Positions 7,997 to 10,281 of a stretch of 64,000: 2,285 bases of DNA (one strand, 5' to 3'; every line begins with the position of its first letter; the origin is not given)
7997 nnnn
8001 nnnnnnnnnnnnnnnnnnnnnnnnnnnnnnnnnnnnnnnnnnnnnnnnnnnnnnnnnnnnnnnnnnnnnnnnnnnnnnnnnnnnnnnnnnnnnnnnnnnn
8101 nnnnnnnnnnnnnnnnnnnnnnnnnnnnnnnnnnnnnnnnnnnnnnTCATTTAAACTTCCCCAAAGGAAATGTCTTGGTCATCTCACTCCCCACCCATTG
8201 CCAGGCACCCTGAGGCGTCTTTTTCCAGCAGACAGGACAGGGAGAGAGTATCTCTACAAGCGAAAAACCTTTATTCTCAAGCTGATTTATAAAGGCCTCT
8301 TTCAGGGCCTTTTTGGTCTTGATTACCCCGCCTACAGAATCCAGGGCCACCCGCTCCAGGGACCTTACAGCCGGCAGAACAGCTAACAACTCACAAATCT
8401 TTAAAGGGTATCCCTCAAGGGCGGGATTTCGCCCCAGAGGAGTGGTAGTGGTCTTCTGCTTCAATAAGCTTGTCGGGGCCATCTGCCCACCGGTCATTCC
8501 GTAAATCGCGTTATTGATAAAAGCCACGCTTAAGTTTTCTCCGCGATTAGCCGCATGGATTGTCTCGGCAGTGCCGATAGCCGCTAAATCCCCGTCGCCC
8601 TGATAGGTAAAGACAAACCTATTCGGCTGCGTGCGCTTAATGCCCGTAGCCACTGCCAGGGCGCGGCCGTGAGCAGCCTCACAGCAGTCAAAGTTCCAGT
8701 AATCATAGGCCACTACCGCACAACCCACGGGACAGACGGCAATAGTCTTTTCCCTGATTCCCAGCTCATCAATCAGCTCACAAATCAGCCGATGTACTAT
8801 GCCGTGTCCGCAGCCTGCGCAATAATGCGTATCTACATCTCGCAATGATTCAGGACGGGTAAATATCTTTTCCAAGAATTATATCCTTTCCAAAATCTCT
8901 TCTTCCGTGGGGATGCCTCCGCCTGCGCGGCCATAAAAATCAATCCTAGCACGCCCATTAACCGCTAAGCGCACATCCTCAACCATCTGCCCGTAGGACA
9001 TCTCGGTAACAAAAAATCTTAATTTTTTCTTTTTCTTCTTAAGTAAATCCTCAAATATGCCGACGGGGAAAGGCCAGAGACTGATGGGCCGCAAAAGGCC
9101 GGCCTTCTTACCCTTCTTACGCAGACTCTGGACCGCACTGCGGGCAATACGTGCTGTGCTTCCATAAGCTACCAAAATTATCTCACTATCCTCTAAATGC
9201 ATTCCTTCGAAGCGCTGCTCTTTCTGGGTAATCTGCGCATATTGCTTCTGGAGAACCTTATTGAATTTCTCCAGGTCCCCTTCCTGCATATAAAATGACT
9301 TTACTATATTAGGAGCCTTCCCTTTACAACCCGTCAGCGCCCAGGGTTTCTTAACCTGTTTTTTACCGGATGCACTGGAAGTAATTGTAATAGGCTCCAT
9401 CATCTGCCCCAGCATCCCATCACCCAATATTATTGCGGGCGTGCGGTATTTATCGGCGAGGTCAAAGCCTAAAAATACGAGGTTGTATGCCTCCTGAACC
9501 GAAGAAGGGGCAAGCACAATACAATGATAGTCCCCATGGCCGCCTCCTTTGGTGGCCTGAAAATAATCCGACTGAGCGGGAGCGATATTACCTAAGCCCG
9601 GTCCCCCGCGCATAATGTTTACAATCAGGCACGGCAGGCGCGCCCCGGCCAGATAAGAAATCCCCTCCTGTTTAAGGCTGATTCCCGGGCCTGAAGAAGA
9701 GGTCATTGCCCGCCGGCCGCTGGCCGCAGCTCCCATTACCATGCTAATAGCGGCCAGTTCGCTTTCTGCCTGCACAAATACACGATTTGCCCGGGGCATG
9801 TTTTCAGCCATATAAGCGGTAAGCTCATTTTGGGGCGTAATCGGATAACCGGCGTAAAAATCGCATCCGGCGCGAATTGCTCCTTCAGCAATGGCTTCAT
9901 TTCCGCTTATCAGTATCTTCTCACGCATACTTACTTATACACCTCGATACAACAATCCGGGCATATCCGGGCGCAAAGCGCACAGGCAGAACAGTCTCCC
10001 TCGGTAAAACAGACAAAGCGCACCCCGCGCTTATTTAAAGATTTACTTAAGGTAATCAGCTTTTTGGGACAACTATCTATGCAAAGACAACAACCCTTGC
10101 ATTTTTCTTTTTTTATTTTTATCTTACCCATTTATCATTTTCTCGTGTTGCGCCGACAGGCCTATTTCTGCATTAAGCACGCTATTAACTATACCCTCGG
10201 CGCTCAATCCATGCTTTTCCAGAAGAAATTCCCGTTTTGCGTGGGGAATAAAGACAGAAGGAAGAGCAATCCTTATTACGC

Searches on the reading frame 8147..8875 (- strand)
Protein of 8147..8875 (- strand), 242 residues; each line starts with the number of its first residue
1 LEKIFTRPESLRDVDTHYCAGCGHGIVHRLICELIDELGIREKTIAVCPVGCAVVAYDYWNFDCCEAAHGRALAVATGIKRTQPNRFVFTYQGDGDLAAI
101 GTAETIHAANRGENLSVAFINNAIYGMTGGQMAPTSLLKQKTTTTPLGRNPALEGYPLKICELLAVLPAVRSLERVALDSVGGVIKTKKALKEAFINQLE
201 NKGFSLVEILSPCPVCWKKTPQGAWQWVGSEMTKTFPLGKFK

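Call 6: search_protein_families(library=pfam, proteins=[window:8147-8875:-], max_evalue=1)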
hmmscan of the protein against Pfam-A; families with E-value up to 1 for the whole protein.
window:8147-8875:- (242 aa): 3 families
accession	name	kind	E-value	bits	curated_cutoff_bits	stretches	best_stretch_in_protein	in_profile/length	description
PF02775.26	TPP_enzyme_C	-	9.3e-19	68.2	21.9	1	66-209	27-151/151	Thiamine pyrophosphate enzyme, C-terminal TPP binding domain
PF00756.26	Esterase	-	0.11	12.7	22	0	25-69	40-79/251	Putative esterase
PF13420.13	Acetyltransf_4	-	0.18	12.3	24.3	1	74-115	36-78/155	Acetyltransferase (GNAT) domain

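Call 7: search_protein_families(library=ncbifam, proteins=[window:8147-8875:-], max_evalue=1)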
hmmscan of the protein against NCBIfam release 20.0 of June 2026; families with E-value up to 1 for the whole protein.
window:8147-8875:- (242 aa): 21 families
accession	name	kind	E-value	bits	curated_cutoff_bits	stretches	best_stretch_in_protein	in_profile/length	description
NF008820.0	PRK11866.1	equivalog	1.2e-33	116.8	402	1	16-221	15-208/287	2-oxoacid ferredoxin oxidoreductase subunit beta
NF007207.0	PRK09628.1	equivalog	1.1e-32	113.8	364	1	13-216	13-205/277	2-oxoglutarate ferredoxin oxidoreductase subunit beta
TIGR02177.1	PorB_KorB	subfamily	6.4e-32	111.2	261.9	1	17-215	2-189/286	2-oxoacid:acceptor oxidoreductase, beta subunit, pyruvate/2-ketoisovalerate family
NF008821.0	PRK11869.1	equivalog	1.1e-30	106.5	438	1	10-217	8-204/286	2-oxoacid ferredoxin oxidoreductase subunit beta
NF041171.1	Oxoac_fdxbeta_Archa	equivalog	1.6e-27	96.6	423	1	17-215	4-191/296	2-oxoacid:ferredoxin oxidoreductase subunit beta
NF008819.1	PRK11865.1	equivalog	3.5e-18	65.9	405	1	16-222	18-221/300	pyruvate synthase subunit PorB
NF008818.0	PRK11864.1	subfamily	3.2e-16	59.3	405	1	18-222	20-217/300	3-methyl-2-oxobutanoate dehydrogenase subunit beta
NF004813.0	PRK06163.1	equivalog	9.2e-10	38.5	240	1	69-136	59-126/202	hypothetical protein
NF045792.1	OxalOxredbeta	equivalog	2.2e-09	36.8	590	1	18-218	23-230/311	oxalate oxidoreductase subunit beta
NF045766.1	PhenlGlyoxDHPadI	equivalog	1.3e-08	34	700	1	78-220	220-361/443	NADH-dependent phenylglyoxylate dehydrogenase subunit beta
TIGR03846.1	sulfopy_beta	equivalog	3e-08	33.8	221.5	1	68-137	43-113/182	sulfopyruvate decarboxylase subunit beta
TIGR03336.1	IOR_alpha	equivalog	5.5e-07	28.3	650.9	1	16-144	356-480/595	indolepyruvate ferredoxin oxidoreductase subunit alpha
TIGR03297.1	Ppyr-DeCO2ase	equivalog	0.00022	20.4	312.5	1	70-136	223-289/360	phosphonopyruvate decarboxylase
NF006052.0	PRK08199.1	subfamily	0.0039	15.6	539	1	67-126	415-473/559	thiamine pyrophosphate protein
NF005860.0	PRK07789.1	equivalog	0.015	13.6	881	1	69-128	452-510/615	acetolactate synthase large subunit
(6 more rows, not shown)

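Call 12: find_related_loci(query=window:8147-8875:-, collection=genome_contigs, flank=6000)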
Query window:8147-8875:- (242 aa) in genome_contigs; peptide patterns used: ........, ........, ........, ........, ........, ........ (x = any residue, [..] = any of these).
600 stretches matched a pattern (row limit reached: there are more); 598 encode a relative of the query (tblastn E <= 1e-3); the best 80 are kept; 80 distinct loci.
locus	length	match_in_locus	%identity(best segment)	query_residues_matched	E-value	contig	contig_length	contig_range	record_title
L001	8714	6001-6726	69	1-242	2e-117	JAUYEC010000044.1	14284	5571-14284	MAG: Candidatus Omnitrophota bacterium isolate C20_metabat.bin.9 C20_k141_440728, whole genome shotgun sequence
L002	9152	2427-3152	69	1-242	1e-113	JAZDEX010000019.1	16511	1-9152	MAG: Candidatus Omnitrophota bacterium isolate MEGAHIT-group-0.17 k141_6784732, whole genome shotgun sequence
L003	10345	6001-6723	64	2-242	2e-105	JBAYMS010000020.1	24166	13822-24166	MAG: Candidatus Omnitrophota bacterium isolate SO_2016_LW1_45 scaffold01853_LW64-88_2016, whole genome shotgun sequence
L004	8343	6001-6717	62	4-242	1e-104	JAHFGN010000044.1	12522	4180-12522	MAG: Candidatus Omnitrophota bacterium isolate nzgw316 NODE_4967_length_12523_cov_3.004838, whole genome shotgun sequenc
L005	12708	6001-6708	62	7-242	2e-103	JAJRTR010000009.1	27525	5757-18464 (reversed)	MAG: bacterium isolate Dive96_bin1.91 k141_401994, whole genome shotgun sequence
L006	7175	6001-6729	63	1-242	2e-103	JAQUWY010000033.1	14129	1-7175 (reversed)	MAG: Candidatus Omnitrophota bacterium isolate STD2_200 NODE_16302_length_14129_cov_5.969504_Sandtown_D2, whole genome s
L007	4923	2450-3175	59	1-242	2e-101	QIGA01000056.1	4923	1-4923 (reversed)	MAG: Chloroflexi bacterium isolate SZUA-161 Ga0063294_10023624, whole genome shotgun sequence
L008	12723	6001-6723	60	2-242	2e-101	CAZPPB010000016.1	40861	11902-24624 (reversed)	MAG TPA_asm: uncultured Spirochaetaceae bacterium isolate binchicken_co129_744 genome assembly, contig: NODE_2372_length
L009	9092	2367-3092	61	1-242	1e-101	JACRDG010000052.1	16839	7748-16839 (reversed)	MAG: Desulfomonile tiedjei isolate NC_groundwater_1666_Pr3_B-0.1um_58_14 SR-2_scaffold_141_1179794, whole genome shotgun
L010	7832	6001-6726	62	1-242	3e-101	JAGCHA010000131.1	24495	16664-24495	MAG: Ruminococcus sp. isolate RGIG9784 Yak_Omasum.Co__c4580302, whole genome shotgun sequence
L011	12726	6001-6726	61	1-242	3e-101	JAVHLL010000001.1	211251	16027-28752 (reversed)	MAG: Thermodesulfovibrionales bacterium isolate Ess09-11 NODE_33_length_211251_cov_474.320143, whole genome shotgun sequ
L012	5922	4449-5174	62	1-242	7e-101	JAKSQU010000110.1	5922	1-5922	MAG: Ruminococcus sp. isolate Horse_feces237 MAG237_110, whole genome shotgun sequence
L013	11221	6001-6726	61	1-242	8e-101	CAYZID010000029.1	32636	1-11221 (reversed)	MAG TPA_asm: uncultured Myxococcales bacterium isolate binchicken_co64_124 genome assembly, contig: NODE_826_length_3263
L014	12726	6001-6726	61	1-242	1e-100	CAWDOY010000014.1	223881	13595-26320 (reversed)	MAG: uncultured delta proteobacterium isolate MFD04716.bin.2.301 genome assembly, contig: contig_22706, whole genome sho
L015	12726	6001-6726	60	1-242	2e-100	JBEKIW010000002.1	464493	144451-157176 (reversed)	MAG: Dehalococcoidia bacterium isolate SPRUCE 309 SPRUCE_309_2, whole genome shotgun sequence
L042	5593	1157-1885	57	1-242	6e-97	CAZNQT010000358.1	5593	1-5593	MAG TPA_asm: uncultured Pirellulales bacterium isolate SRP323688_co1_253 genome assembly, contig: NODE_19946_length_5593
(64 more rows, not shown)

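Call 70: search_protein_families(library=pfam, proteins=[L042:1924-2370:+], max_evalue=0.001)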
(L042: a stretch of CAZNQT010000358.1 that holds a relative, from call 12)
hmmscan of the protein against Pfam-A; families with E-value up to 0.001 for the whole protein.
L042:1924-2370:+ (148 aa): 2 families
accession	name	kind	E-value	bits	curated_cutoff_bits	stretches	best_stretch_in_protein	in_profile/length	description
PF05635.17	23S_rRNA_IVP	-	6e-43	145.8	33.8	1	11-115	1-105/106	23S rRNA-intervening sequence protein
PF22296.2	bAvd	-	4.7e-10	40.3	40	1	13-120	1-106/107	bAvd-like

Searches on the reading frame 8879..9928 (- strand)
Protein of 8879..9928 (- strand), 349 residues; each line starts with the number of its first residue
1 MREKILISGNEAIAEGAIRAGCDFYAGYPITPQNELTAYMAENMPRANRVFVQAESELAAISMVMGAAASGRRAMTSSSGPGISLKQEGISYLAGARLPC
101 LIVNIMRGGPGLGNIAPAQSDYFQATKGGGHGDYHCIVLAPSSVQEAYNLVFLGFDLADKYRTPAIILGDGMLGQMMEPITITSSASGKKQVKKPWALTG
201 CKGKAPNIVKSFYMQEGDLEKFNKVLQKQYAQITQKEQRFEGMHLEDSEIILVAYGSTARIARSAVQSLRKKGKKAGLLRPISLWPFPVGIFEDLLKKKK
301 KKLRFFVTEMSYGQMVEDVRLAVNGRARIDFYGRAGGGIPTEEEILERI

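Call 70: search_protein_families(library=pfam, proteins=[window:8879-9928:-], max_evalue=0.001)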
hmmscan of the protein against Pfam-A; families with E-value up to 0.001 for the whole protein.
window:8879-9928:- (349 aa): 3 families
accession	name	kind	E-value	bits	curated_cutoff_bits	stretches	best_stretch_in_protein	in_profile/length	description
PF01855.24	POR_N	-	1e-52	179.6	27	1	15-196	1-181/231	Pyruvate flavodoxin/ferredoxin oxidoreductase, thiamine diP-bdg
PF17147.9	PFOR_II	-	6.8e-21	75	27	1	249-345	2-102/102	Pyruvate:ferredoxin oxidoreductase core domain II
PF02780.25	Transketolase_C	-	4.2e-06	27.1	25.9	1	246-301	8-63/124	Transketolase, C-terminal domain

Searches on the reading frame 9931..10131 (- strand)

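Call 70: search_protein_families(library=pfam, proteins=[window:9931-10131:-], max_evalue=0.001)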
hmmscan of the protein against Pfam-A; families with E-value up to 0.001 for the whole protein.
window:9931-10131:- (66 aa): 3 families
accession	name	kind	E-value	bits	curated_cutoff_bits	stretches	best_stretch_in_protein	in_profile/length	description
PF12838.12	Fer4_7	-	1.3e-06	29.2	27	1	10-58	1-49/52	4Fe-4S dicluster domain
PF14697.11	Fer4_21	-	1.8e-05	25.2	35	1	6-63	3-58/59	4Fe-4S dicluster domain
PF00037.32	Fer4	-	9e-05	22.6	21.1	1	5-26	2-23/24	4Fe-4S binding domain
